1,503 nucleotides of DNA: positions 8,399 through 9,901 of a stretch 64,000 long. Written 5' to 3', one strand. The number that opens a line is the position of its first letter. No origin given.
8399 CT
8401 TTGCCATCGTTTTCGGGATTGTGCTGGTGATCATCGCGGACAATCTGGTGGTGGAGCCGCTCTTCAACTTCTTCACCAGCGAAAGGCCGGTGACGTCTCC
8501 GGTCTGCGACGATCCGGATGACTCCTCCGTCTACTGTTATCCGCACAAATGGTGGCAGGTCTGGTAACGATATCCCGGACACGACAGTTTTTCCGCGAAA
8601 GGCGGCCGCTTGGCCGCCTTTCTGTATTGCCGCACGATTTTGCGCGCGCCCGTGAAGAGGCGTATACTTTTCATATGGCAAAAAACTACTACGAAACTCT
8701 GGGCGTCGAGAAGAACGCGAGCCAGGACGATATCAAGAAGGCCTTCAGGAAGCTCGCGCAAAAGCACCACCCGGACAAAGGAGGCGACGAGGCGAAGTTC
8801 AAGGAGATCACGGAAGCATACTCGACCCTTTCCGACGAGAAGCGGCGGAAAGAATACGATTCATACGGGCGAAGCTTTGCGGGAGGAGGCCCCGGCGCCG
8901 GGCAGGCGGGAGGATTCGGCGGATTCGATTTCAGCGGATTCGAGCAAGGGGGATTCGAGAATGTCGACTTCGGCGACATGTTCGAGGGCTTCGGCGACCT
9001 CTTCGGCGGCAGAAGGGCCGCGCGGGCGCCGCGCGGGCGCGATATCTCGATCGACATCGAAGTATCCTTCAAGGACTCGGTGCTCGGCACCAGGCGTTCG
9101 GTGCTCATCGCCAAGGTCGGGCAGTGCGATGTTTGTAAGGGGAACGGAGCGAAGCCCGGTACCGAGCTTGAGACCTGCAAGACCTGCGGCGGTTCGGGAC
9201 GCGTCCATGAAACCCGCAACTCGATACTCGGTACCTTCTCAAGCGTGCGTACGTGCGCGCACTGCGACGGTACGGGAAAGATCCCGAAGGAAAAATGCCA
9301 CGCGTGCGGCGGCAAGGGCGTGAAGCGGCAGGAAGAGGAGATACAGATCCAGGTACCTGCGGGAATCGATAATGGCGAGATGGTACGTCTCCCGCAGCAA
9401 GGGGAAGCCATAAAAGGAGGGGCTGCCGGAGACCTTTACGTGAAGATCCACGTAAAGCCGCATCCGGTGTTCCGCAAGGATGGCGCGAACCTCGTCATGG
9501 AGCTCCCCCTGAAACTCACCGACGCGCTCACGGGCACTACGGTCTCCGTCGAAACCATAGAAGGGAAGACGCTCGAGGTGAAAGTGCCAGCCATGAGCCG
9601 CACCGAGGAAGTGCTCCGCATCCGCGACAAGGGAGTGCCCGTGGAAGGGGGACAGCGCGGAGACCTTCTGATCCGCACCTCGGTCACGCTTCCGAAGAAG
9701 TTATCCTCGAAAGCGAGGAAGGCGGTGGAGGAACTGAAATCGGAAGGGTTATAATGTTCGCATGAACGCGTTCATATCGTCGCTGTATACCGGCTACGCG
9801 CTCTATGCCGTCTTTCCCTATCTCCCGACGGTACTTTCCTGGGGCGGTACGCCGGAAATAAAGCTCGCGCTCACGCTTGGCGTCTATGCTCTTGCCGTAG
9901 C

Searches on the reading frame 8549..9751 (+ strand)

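Call 17: search_protein_families(library=pfam, proteins=[window:8549-9751:+], max_evalue=0.01)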
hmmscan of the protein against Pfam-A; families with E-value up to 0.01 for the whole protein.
window:8549-9751:+ (401 aa): 3 families
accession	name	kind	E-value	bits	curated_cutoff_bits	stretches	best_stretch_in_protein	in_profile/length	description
PF01556.23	DnaJ_C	-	3.4e-40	138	26.6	1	166-382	1-152/152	DnaJ C terminal domain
PF00226.36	DnaJ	-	9.8e-24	83.7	27.8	1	46-104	1-63/63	DnaJ domain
PF00684.25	DnaJ_CXXCXGXG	-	2.2e-15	57.1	32.7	1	193-257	1-65/65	DnaJ central domain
